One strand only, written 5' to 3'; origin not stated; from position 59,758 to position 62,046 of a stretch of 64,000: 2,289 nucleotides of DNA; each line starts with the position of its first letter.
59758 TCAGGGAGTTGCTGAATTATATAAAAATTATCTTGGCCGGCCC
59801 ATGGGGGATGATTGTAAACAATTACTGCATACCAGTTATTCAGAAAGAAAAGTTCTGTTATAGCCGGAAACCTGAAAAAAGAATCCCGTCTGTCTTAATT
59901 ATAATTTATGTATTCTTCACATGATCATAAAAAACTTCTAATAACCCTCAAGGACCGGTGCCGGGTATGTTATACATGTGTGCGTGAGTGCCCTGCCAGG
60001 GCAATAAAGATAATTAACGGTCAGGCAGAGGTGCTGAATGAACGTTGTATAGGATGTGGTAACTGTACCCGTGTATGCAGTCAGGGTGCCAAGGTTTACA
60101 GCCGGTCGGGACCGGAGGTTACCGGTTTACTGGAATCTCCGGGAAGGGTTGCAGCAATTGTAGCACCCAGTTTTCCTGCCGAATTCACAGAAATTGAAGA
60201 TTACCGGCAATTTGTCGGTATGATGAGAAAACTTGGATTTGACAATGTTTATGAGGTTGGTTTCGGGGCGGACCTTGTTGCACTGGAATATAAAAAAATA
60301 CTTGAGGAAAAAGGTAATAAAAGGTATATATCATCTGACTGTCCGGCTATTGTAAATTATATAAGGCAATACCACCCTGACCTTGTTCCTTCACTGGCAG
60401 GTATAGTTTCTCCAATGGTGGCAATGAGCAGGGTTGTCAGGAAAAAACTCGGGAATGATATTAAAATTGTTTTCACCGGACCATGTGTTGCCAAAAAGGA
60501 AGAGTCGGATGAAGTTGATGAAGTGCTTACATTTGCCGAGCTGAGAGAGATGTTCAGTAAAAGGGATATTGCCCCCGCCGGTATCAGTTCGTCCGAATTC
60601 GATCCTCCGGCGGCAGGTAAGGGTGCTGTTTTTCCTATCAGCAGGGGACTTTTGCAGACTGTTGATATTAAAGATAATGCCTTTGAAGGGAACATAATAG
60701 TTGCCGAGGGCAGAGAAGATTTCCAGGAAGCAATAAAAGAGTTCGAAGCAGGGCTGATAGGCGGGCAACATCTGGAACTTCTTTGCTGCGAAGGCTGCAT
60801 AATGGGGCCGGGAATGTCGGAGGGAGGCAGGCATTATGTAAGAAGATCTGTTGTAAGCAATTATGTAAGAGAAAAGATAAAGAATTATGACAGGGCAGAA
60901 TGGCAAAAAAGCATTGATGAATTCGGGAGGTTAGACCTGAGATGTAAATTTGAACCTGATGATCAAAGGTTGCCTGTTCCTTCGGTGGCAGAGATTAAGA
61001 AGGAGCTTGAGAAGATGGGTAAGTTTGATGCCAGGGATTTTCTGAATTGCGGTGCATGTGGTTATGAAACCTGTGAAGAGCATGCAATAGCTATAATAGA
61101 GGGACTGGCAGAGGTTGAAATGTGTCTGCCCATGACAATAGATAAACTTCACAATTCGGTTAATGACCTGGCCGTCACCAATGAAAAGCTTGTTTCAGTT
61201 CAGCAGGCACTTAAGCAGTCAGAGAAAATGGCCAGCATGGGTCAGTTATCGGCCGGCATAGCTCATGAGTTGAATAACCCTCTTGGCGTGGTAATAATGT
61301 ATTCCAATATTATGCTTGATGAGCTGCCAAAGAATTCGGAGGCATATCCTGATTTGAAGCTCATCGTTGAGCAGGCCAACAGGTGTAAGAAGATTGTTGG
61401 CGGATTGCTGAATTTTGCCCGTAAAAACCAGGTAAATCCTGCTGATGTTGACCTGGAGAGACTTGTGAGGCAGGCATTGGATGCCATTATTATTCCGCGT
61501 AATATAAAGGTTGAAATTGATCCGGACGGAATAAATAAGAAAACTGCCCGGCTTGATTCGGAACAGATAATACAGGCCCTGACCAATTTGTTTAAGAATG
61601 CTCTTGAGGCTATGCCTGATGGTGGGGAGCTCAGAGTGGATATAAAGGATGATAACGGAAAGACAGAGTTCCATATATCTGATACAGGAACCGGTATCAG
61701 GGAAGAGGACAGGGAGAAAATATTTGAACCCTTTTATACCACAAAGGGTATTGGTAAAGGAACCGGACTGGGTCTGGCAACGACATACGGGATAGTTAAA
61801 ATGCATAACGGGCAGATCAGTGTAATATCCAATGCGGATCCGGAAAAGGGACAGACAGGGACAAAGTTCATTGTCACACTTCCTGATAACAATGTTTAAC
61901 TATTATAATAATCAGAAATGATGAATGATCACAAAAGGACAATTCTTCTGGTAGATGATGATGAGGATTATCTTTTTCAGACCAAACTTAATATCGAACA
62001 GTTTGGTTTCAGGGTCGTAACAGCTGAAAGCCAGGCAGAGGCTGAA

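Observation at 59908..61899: H-cluster-domain protein fused in one polypeptide to a histidine kinase, with Asp at the proton-relay cysteine position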

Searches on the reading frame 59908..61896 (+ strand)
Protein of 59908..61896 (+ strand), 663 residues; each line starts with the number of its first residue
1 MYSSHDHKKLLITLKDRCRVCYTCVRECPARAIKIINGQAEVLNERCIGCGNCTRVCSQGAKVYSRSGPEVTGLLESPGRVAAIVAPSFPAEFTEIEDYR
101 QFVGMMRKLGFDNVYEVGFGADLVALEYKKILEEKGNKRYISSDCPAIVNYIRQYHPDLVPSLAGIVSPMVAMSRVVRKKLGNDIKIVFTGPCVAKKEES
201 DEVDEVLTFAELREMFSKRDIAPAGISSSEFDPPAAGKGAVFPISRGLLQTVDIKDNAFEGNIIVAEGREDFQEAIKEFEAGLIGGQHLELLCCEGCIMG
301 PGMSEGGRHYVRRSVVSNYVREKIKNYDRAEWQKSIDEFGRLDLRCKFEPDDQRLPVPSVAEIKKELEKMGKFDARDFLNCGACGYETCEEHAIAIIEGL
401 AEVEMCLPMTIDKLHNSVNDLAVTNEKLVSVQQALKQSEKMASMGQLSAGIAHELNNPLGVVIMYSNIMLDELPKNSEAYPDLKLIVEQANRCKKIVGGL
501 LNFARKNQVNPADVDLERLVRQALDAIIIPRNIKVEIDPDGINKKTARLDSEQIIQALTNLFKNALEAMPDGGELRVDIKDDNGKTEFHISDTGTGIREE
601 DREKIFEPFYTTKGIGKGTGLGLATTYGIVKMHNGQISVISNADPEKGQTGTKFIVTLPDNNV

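Call 3: search_protein_families(library=pfam, proteins=[window:59908-61896:+], max_evalue=0.01)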
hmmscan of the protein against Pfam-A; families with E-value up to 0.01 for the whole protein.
window:59908-61896:+ (663 aa): 15 families
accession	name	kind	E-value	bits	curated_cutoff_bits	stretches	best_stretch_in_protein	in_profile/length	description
PF02906.19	Fe_hyd_lg_C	-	1.8e-46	159.2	22.1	1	80-301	2-245/245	Iron only hydrogenase large subunit, C-terminal domain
PF02518.31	HATPase_c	-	1.7e-24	86.8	26.4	1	550-660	2-109/111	Histidine kinase-, DNA gyrase B-, and HSP90-like ATPase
PF00512.31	HisKA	-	7.2e-13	48.8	26.9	1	444-507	2-64/66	His Kinase A (phospho-acceptor) domain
PF04060.18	FeS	-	4.9e-09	36.2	23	1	379-408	4-33/33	Putative Fe-S cluster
PF13237.11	Fer4_10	-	1.3e-07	31.9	25.5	1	15-57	6-52/53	4Fe-4S dicluster domain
PF13187.11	Fer4_9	-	2.1e-06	28.1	27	1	17-61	1-51/52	4Fe-4S dicluster domain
PF12838.12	Fer4_7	-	2.8e-06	28.1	27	1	17-61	1-52/52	4Fe-4S dicluster domain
PF00037.32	Fer4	-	3.3e-06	27.1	21.1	2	42-61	3-22/24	4Fe-4S binding domain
PF12837.12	Fer4_6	-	1.1e-05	25.6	25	1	42-58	4-20/24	4Fe-4S binding domain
PF25160.1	LdpA_Fe-S-bd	-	6.2e-05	23.1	27.6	1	24-59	9-40/49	LdpA Fe-S cluster-binding domain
PF12797.12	Fer4_2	-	0.00012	22.2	24.5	1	44-58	7-21/22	4Fe-4S binding domain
PF14697.11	Fer4_21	-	0.00017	22.1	35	1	15-57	5-51/59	4Fe-4S dicluster domain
PF10090.15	HPTransfase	-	0.00066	19.9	22.9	1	552-598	30-76/123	Histidine phosphotransferase C-terminal domain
PF14501.12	HATPase_c_5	-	0.0013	19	22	1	552-642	4-91/102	GHKL domain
PF13183.11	Fer4_8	-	0.004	18.1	27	0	45-60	3-67/68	4Fe-4S dicluster domain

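Call 4: search_solved_structures(query=window:59908-61896:+, show_alignments=3, max_evalue=0.001)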
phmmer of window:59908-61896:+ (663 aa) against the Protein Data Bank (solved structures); distinct sequences matched with E-value up to 0.001: 100 (the best 60 are shown).
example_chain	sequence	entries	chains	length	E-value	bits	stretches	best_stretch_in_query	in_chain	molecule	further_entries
9jfj_A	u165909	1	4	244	1e-29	106.9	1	431-653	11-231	Sensor histidine kinase ZraS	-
3d36_A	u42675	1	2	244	1.3e-29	106.6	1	437-650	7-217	Sporulation kinase B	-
5idj_A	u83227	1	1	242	1.4e-25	93.3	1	435-647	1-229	Histidine kinase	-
8vc9_A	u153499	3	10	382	3e-22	82.3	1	403-641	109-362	Leptospira virulence regulator B (LvrB) | histidine kinase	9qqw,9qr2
3a0r_A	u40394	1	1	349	2.2e-21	79.4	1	428-637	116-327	Sensor protein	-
4gcz_A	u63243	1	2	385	3.9e-21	78.6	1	414-645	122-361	Blue-light photoreceptor, Sensor protein fixL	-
8a3u_A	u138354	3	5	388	1.6e-20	76.5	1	418-644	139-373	Putative Sensory box protein,Sensor protein FixL | Putative Sensory box protein,Putative Sensory box protein,Sensor protein FixL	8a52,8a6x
8a7f_A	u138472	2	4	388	1.7e-20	76.5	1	418-644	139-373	Putative Sensory box protein,Sensor protein FixL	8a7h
9p6i_A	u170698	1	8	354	8e-20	74.2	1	431-642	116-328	histidine kinase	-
4jas_A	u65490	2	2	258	1.4e-18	70.1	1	435-660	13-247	Histidine kinase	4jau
5uht_A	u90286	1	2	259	6.6e-18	67.9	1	435-660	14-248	Sensor histidine kinase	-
3dge_A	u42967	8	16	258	6.8e-18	67.9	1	435-660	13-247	Sensor protein | Histidine kinase | Sensor histidine kinase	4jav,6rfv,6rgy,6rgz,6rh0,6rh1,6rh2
2c2a_A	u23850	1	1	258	6.9e-18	67.9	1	435-660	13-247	SENSOR HISTIDINE KINASE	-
4i5s_A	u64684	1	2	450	9.9e-18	67.3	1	434-661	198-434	Putative histidine kinase CovS; VicK-like protein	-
6azr_A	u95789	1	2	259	1.2e-17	67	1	435-660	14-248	Sensor histidine kinase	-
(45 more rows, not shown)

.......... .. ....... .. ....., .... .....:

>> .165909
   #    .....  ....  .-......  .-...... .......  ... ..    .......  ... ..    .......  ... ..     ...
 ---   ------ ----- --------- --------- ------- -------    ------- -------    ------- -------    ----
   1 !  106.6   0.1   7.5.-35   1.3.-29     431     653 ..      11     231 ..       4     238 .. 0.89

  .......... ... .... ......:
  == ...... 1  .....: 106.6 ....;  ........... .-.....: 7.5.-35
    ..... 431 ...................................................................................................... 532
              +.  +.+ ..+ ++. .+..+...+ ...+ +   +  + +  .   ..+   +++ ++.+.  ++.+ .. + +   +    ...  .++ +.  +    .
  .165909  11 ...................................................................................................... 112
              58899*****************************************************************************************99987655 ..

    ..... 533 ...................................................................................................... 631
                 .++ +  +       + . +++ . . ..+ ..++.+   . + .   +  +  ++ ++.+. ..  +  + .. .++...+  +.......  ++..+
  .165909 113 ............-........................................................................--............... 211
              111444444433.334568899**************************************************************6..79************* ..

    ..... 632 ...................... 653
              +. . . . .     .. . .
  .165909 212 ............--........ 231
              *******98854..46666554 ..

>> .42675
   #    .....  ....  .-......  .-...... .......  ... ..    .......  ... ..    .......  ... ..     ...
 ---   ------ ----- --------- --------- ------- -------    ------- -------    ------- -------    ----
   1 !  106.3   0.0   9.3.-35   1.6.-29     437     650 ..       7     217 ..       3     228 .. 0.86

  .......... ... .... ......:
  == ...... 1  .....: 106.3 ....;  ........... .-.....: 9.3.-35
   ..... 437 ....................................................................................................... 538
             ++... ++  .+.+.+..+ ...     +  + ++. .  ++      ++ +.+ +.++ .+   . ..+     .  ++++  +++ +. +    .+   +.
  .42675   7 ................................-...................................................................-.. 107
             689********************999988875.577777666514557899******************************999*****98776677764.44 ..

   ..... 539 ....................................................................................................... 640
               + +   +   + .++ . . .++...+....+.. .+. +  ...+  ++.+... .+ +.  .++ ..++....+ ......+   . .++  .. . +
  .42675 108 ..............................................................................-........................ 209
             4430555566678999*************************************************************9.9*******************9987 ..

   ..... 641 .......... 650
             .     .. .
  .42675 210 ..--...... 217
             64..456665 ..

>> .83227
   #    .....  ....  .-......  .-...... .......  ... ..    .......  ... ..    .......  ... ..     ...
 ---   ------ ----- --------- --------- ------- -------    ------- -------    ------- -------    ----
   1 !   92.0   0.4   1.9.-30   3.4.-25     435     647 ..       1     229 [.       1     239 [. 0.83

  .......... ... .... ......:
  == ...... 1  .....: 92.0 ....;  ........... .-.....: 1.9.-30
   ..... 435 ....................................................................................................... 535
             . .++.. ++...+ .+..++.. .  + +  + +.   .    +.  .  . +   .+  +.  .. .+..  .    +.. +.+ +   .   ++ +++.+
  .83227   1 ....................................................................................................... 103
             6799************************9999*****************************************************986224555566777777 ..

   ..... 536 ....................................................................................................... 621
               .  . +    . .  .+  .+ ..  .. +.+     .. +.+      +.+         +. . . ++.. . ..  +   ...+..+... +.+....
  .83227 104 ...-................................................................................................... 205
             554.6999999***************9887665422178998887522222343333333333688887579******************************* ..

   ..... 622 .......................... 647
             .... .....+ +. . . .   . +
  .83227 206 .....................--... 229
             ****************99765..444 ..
